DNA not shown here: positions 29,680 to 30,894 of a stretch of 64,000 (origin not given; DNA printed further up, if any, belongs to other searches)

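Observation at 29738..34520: Precisely delimited cargo-carrying IS1595-family transposon (4,767 bp) with an 8-bp TSD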

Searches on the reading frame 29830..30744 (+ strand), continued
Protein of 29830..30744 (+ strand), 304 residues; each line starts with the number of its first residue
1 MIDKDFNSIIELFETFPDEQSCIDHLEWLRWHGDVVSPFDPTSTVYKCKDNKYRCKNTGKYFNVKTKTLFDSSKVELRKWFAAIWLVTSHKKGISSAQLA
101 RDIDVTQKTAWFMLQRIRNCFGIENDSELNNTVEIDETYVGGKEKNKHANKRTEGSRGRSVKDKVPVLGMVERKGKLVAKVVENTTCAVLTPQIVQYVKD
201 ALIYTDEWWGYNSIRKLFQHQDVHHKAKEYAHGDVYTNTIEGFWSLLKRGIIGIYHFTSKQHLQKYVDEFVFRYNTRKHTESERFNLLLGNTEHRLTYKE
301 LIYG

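Call 71: find_encoding_contigs(protein=P0036, flank=6000, max_places=8)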
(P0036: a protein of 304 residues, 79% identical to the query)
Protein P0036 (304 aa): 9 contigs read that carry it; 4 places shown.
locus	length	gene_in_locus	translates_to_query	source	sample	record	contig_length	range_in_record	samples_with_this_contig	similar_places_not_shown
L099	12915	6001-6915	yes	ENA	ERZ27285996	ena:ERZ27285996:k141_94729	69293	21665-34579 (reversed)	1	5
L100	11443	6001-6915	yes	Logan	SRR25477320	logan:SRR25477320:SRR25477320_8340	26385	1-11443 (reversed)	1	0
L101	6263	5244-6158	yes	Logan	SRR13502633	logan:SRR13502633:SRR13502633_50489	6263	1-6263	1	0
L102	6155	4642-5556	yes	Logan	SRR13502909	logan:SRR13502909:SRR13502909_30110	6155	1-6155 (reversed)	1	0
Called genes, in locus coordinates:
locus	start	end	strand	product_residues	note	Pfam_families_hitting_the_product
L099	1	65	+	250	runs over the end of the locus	PF25680:Mom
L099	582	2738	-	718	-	PF11412:DsbD_N (weak), PF02683:DsbD_TM, PF13098:Thioredoxin_2, PF13899:Thioredoxin_7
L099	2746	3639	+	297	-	PF00535:Glycos_transf_2, PF10111:Glyco_tranf_2_2 (weak), PF13641:Glyco_tranf_2_3, PF13632:Glyco_trans_2_3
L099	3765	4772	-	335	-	PF00294:PfkB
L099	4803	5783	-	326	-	PF00365:PFK, PF01513:NAD_kinase (weak)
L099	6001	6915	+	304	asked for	PF12762:DDE_Tnp_IS1595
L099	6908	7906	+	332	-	PF10546:P63C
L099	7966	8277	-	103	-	-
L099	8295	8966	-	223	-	-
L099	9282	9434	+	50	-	-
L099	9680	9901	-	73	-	-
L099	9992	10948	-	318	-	PF04024:PspC, PF22571:LiaI-LiaF-TM_PspC (weak)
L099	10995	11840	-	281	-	PF10988:DUF2807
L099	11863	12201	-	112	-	PF03551:PadR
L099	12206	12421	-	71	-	PF04024:PspC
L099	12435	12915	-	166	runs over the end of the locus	PF04024:PspC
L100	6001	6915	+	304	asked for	PF12762:DDE_Tnp_IS1595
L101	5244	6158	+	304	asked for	PF12762:DDE_Tnp_IS1595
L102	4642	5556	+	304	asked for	PF12762:DDE_Tnp_IS1595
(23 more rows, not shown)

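Call 72: find_encoding_contigs(protein=P0050, flank=6000, max_places=10)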
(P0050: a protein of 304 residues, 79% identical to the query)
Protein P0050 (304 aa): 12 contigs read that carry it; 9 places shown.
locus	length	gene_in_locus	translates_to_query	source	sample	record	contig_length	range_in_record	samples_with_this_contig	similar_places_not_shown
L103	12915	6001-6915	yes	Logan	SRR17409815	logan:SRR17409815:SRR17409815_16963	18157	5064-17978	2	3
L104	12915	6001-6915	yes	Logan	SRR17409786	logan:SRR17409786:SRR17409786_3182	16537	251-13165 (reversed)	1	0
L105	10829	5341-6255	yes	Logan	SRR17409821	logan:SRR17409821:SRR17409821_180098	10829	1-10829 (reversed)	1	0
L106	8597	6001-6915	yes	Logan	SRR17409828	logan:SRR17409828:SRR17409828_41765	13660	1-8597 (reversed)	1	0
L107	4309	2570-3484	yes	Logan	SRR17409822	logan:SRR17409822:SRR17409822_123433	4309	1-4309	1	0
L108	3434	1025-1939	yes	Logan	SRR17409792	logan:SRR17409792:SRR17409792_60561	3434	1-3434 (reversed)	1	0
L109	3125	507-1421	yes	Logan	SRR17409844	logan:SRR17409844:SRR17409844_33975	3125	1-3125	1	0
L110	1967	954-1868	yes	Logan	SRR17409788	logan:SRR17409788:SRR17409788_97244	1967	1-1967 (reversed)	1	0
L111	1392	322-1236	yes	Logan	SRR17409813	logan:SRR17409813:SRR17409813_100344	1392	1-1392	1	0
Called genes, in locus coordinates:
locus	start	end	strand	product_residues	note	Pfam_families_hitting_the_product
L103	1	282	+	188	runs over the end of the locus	-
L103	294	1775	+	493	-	PF02321:OEP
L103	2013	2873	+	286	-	PF25989:YknX_C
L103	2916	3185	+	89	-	-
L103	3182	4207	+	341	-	PF15869:TolB_like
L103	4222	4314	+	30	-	-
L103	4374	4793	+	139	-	-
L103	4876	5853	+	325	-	PF17170:DUF5128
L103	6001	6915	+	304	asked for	PF12762:DDE_Tnp_IS1595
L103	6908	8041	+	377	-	PF13310:Virulence_RhuM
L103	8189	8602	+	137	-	PF13676:TIR_2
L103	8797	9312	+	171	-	PF07804:HipA_C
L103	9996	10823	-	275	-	PF19808:DUF6291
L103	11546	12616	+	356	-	PF13749:HATPase_c_4, PF08279:HTH_11 (weak)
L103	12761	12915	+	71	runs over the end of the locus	-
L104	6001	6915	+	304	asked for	PF12762:DDE_Tnp_IS1595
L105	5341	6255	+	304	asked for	PF12762:DDE_Tnp_IS1595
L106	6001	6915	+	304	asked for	PF12762:DDE_Tnp_IS1595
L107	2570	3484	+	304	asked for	PF12762:DDE_Tnp_IS1595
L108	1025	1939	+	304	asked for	PF12762:DDE_Tnp_IS1595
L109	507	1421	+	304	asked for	PF12762:DDE_Tnp_IS1595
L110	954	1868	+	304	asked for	PF12762:DDE_Tnp_IS1595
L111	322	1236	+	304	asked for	PF12762:DDE_Tnp_IS1595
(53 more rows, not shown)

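Call 73: find_encoding_contigs(protein=P0023, flank=6000, max_places=6)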
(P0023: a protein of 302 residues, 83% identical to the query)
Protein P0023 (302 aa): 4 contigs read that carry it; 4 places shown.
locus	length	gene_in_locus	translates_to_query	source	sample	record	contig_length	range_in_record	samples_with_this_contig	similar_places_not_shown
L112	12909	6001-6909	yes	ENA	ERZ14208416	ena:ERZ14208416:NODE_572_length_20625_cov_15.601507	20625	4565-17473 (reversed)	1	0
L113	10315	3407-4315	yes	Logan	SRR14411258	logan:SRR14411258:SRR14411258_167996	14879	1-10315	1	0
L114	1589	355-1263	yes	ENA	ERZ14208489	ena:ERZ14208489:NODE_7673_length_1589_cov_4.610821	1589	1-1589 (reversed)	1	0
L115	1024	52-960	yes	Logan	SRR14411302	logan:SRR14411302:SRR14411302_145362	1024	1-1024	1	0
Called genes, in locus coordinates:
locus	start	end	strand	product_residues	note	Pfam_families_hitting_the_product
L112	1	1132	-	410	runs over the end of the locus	PF00155:Aminotran_1_2, PF01041:DegT_DnrJ_EryC1, PF01053:Cys_Met_Meta_PP (weak)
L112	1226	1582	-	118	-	PF03840:SecG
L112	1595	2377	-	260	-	-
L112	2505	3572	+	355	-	PF02606:LpxK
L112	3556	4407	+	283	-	PF01048:PNP_UDP_1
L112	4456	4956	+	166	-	PF00588:SpoU_methylase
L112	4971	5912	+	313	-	-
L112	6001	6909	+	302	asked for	PF12762:DDE_Tnp_IS1595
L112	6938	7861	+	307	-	PF10546:P63C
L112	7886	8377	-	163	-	-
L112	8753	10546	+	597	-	-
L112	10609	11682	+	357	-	-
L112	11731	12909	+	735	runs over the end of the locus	PF10459:Peptidase_S46, PF13365:Trypsin_2 (faint), PF10459:Peptidase_S46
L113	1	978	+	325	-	?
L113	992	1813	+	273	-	PF01048:PNP_UDP_1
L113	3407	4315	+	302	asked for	PF12762:DDE_Tnp_IS1595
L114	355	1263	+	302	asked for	PF12762:DDE_Tnp_IS1595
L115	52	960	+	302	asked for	PF12762:DDE_Tnp_IS1595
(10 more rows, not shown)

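Call 85: search_protein_families(library=ncbifam, proteins=[L090:9145-9732:+, L003:2030-2602:-, L112:7886-8404:-, L090:7908-8801:+, L092:7908-9050:+], max_evalue=0.01)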
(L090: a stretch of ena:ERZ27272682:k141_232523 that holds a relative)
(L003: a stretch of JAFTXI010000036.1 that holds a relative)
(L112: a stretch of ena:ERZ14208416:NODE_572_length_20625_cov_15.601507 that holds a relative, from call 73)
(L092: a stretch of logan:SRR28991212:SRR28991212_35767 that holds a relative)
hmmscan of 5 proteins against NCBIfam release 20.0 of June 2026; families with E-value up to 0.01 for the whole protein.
L090:9145-9732:+ (195 aa): 0 families

L003:2030-2602:- (190 aa): 0 families

L112:7886-8404:- (172 aa): 1 family
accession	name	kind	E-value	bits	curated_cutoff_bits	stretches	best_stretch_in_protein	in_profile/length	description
NF049866.1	outer_TDE1717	subfamily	0.0051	16.8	135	0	106-135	144-171/210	TDE1717 family outer membrane beta-barrel protein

L090:7908-8801:+ (297 aa): 0 families

L092:7908-9050:+ (380 aa): 0 families

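Call 86: search_protein_families(library=pfam, proteins=[L090:9145-9732:+, L003:2030-2602:-, L112:7886-8404:-, L099:7966-8277:-, L099:8295-8966:-], max_evalue=0.01)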
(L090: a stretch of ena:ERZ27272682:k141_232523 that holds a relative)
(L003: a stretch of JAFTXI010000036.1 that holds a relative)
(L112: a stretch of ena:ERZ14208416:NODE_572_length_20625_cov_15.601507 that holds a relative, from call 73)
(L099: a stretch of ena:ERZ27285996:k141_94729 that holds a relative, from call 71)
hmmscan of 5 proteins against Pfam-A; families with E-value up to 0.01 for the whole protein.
L090:9145-9732:+ (195 aa): 0 families

L003:2030-2602:- (190 aa): 0 families

L112:7886-8404:- (172 aa): 0 families

L099:7966-8277:- (103 aa): 0 families

L099:8295-8966:- (223 aa): 0 families

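Call 87: search_dna_similar(query=window:29830-30744:+, collection=plasmids, mode=protein, max_rows=25)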
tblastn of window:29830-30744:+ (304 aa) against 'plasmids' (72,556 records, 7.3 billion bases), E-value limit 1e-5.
Records with a match: 461; places in all: 659; records where one place covers at least 80% of the query: 299.
Best place of each record, by identity: <60% 461.
By first word of the organism name: Sinorhizobium 46; Pseudosulfitobacter 30; Ralstonia 29; Acinetobacter 29; Rhizobium 20; Xanthomonas 18; Aeromonas 17; Mesorhizobium 14; Chondrinema 11; Haloarcula 10; and 107 more.
By predicted mobility (MOB-suite, as given by PLSDB): non-mobilizable 239; conjugative 141; mobilizable 81.
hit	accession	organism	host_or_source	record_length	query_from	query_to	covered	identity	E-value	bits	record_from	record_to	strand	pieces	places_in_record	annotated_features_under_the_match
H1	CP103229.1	Bacteroides faecis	Homo sapiens,cell culture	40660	1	302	99%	56.2%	9e-109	353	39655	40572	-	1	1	IS1595 family transposase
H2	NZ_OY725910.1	Bacteroides finegoldii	-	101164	1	277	91%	57.3%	6e-101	331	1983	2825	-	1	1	none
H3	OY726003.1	Phocaeicola massiliensis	-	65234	4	273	89%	56.5%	4e-98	323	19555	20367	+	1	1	record has no annotation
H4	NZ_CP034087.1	Methylocystis rosea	cell culture,groundwater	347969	5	302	98%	44.9%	4e-72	248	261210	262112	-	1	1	IS1595 family transposase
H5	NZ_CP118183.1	Entomospira culicis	Culex pipiens,cell culture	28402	2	304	100%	42.8%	7e-72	247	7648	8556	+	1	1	IS1595 family transposase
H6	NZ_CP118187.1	Entomospira culicis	Culex pipiens,cell culture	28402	2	304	100%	42.8%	7e-72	247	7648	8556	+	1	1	IS1595 family transposase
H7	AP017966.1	Candidatus Megaera polyxenophila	-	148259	8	289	93%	39.2%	5e-46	173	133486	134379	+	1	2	transposase | hypothetical protein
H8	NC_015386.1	Treponema succinifaciens DSM 2489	colon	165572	16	289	90%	39.1%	5e-42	161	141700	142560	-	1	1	IS1595 family transposase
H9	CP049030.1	Rhodobacteraceae bacterium SC52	Apostichopus japonicus,pure ...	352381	8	265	85%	40.8%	4e-54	196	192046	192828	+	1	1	none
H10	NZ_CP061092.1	Roseomonas marmotae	Marmota himalayana,pure culture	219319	16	300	94%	36.6%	3e-42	162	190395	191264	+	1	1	IS1595 family transposase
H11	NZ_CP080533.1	Mesorhizobium sp. AR02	Oxytropis sp.,Cell culture,root nodule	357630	18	301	92%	36.9%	2e-28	151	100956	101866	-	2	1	none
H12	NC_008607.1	Pelobacter propionicus DSM 2379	-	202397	8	277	89%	36.2%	1e-40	157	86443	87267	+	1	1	IS1595-like element ISPepr2 family transposase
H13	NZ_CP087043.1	Pseudosulfitobacter pseudonitzschiae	Mediolabrus comicus,The surface ...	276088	18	300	93%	34.0%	5e-37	147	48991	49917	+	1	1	IS1595 family transposase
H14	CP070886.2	Pseudosulfitobacter pseudonitzschiae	Skeletonema costatum,The surface ...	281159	18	300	93%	34.0%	5e-37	147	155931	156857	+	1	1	IS1595 family transposase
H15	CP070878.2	Pseudosulfitobacter pseudonitzschiae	Skeletonema costatum,The surface ...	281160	18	300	93%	34.0%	5e-37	147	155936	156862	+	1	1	IS1595 family transposase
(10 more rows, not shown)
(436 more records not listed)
